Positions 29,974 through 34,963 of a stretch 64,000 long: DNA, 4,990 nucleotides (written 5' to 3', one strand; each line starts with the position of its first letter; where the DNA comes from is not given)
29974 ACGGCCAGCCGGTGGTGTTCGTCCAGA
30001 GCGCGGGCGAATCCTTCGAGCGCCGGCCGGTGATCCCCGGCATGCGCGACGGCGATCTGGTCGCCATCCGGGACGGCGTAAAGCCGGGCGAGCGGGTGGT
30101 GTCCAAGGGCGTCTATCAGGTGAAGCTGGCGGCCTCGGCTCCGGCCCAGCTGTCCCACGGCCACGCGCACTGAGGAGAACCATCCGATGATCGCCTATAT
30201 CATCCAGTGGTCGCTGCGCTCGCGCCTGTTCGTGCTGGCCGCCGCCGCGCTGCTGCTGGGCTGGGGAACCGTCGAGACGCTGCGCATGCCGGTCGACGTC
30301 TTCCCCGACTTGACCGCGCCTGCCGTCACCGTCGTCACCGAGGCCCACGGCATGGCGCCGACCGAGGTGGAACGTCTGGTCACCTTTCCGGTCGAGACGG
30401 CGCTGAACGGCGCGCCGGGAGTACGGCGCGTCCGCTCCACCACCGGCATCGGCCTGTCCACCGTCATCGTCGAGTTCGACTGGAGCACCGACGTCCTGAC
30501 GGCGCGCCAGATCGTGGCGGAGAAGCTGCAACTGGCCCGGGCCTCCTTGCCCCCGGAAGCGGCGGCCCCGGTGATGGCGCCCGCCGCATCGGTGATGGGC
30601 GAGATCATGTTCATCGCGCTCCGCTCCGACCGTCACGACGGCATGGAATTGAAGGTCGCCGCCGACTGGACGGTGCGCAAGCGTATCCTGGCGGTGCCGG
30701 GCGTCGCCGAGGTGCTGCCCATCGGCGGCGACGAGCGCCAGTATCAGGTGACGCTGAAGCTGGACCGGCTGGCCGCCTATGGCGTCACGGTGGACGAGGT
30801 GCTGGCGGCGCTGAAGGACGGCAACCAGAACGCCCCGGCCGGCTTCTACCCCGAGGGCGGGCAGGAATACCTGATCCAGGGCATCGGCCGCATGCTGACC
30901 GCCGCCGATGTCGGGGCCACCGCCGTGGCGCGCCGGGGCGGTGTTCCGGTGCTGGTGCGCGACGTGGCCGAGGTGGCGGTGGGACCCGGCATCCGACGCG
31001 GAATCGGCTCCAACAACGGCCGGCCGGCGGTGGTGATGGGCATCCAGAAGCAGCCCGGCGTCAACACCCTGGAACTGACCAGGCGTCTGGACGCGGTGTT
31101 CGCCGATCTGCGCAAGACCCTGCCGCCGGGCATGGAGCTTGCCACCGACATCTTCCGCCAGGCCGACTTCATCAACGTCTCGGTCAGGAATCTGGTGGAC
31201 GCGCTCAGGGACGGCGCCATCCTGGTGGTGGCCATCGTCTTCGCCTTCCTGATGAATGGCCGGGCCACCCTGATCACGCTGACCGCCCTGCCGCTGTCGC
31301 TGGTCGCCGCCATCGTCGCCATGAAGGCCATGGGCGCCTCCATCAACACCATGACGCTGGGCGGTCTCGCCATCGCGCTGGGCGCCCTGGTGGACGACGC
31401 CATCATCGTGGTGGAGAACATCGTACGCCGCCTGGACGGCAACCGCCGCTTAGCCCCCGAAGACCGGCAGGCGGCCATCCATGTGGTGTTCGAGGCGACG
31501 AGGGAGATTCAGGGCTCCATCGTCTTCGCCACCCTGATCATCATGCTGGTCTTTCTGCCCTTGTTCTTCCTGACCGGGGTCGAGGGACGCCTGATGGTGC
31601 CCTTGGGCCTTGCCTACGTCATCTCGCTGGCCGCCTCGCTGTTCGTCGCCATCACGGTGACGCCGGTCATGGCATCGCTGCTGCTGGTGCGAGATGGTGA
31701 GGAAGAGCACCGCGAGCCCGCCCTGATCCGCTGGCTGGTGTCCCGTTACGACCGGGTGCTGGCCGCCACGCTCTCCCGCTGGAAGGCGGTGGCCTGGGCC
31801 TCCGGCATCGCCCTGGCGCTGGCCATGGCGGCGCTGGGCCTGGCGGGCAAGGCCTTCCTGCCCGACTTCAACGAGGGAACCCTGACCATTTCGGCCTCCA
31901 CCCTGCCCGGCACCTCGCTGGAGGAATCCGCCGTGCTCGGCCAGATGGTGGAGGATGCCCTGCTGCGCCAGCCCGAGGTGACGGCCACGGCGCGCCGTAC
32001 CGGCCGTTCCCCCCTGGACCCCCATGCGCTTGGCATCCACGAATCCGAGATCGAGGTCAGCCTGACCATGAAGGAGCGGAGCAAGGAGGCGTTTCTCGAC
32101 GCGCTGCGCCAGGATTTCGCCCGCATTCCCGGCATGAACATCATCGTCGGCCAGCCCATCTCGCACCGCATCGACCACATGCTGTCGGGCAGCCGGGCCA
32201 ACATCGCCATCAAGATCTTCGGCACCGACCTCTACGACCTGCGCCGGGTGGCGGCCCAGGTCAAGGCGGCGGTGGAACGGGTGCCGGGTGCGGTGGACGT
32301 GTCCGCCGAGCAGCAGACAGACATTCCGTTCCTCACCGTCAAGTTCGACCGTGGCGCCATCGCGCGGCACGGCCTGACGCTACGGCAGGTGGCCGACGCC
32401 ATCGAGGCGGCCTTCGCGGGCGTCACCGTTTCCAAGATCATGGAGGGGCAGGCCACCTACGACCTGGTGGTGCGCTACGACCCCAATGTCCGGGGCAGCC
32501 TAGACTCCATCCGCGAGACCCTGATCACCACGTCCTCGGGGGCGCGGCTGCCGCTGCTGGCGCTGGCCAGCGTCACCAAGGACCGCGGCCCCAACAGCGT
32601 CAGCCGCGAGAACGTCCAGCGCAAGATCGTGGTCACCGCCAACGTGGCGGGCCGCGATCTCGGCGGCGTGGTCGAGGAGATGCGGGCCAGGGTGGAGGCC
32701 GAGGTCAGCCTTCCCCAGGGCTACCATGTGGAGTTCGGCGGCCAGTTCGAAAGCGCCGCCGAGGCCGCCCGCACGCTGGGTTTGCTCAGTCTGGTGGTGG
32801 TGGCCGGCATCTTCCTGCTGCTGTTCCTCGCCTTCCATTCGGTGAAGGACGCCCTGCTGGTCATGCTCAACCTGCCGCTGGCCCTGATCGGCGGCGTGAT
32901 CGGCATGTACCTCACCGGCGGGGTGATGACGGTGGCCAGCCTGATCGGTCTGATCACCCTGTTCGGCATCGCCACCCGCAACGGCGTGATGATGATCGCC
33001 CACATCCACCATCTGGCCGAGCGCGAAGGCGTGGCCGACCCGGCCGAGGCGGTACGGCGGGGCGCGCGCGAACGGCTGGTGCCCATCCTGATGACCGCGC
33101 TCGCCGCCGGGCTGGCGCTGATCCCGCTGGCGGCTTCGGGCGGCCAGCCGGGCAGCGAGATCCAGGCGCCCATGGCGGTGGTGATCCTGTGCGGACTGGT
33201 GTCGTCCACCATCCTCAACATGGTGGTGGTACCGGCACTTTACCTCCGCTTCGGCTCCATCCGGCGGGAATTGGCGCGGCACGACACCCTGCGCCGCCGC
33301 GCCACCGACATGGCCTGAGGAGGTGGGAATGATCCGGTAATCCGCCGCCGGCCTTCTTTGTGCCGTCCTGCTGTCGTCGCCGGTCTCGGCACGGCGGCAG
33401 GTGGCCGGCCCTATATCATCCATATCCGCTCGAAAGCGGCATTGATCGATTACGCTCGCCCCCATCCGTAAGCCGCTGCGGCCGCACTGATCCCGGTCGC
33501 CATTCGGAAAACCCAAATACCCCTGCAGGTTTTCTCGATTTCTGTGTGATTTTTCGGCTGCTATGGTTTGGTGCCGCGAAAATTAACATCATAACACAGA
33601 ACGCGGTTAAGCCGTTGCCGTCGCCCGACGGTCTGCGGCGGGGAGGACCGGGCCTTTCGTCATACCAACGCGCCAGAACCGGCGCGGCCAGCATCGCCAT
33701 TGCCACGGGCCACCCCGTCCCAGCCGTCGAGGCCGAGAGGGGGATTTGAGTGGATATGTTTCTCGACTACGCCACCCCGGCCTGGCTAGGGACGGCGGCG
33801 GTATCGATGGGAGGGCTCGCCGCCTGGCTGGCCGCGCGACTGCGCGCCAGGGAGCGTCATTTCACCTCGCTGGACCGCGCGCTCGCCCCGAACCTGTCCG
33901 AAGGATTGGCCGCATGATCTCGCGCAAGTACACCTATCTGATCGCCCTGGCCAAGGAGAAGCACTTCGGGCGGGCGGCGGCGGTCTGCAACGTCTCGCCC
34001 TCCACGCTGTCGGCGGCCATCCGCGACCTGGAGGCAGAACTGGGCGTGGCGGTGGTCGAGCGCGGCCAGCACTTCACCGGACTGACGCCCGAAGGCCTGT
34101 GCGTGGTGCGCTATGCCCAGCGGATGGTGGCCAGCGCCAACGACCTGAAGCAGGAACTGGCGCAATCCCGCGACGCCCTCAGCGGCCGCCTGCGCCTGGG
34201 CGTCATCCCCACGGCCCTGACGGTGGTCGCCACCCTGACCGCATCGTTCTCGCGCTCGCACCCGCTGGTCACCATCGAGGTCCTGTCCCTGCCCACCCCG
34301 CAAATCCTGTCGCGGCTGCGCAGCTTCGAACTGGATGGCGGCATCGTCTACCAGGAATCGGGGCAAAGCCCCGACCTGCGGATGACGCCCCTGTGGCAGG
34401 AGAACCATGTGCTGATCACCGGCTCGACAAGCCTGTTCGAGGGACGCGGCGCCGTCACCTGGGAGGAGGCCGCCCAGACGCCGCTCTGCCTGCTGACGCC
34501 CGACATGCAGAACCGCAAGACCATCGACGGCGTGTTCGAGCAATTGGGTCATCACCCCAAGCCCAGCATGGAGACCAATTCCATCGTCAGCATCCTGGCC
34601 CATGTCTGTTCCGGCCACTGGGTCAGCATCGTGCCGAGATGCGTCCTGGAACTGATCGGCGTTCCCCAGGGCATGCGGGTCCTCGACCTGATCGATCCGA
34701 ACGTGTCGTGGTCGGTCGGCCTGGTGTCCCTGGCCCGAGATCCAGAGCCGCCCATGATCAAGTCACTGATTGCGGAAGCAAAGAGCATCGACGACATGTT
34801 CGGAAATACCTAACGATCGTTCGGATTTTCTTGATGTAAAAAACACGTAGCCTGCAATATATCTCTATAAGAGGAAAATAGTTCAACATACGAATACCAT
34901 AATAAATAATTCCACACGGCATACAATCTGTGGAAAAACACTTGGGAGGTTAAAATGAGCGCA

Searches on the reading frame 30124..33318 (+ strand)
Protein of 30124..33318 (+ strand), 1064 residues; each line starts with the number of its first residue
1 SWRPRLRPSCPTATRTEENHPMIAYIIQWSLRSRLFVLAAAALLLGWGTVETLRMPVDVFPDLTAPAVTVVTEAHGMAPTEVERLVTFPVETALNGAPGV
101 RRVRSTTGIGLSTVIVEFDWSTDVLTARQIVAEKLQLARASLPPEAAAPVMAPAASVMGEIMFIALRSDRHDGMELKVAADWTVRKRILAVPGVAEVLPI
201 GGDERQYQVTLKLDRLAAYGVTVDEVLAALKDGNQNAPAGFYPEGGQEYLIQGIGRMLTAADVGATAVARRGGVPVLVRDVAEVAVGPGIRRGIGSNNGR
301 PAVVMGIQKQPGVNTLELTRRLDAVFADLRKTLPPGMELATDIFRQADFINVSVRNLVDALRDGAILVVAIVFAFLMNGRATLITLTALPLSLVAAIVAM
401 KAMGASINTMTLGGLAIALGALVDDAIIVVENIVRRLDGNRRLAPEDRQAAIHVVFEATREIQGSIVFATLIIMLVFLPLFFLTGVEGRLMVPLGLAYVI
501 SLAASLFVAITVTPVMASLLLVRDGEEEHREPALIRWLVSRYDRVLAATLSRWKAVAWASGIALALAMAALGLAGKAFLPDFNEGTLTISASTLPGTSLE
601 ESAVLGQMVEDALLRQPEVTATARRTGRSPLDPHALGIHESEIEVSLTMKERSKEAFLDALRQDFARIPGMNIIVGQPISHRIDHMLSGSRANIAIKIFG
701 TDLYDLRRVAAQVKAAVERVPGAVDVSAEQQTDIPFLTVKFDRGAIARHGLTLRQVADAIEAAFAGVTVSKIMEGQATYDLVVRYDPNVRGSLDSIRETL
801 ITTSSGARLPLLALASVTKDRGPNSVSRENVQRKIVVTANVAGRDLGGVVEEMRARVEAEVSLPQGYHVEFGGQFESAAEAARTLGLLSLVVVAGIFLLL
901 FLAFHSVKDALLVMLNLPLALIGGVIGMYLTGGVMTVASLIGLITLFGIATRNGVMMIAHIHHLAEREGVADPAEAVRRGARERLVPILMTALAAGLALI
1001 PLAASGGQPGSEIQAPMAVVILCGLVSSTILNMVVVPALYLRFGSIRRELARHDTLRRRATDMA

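Call 12: search_protein_families(library=pfam, proteins=[window:30124-33318:+], max_evalue=0.001)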
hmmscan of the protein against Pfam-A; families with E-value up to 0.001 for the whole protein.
window:30124-33318:+ (1064 aa): 2 families
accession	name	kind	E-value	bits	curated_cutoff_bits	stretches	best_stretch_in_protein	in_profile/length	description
PF00873.25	ACR_tran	-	2.3e-271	903.4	28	1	26-1042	1-1019/1021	AcrB/AcrD/AcrF family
PF02355.23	SecD_SecF_C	-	0.00047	20.1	20.5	0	889-1036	37-183/189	Protein export membrane protein SecD/SecF, C-terminal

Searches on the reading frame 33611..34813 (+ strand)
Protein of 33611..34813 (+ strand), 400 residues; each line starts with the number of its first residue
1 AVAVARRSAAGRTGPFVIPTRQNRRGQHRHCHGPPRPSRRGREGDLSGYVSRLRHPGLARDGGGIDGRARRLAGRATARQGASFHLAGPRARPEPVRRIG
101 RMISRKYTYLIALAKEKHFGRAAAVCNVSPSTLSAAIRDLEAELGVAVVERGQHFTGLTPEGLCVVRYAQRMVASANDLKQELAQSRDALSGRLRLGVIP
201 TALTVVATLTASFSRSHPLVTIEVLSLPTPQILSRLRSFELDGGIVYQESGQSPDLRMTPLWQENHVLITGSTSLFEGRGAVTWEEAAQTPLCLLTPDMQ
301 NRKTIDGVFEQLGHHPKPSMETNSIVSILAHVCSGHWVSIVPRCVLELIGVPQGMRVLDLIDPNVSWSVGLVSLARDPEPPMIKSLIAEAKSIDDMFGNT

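Call 12: search_protein_families(library=pfam, proteins=[window:33611-34813:+], max_evalue=0.001)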
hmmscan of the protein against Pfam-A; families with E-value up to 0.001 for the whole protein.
window:33611-34813:+ (400 aa): 2 families
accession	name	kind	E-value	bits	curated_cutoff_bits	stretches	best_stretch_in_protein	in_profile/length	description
PF03466.25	LysR_substrate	-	1.6e-35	122.8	28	1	189-390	3-204/209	LysR substrate binding domain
PF00126.33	HTH_1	-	1e-14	54.6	26.6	1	106-162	3-59/60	Bacterial regulatory helix-turn-helix protein, lysR family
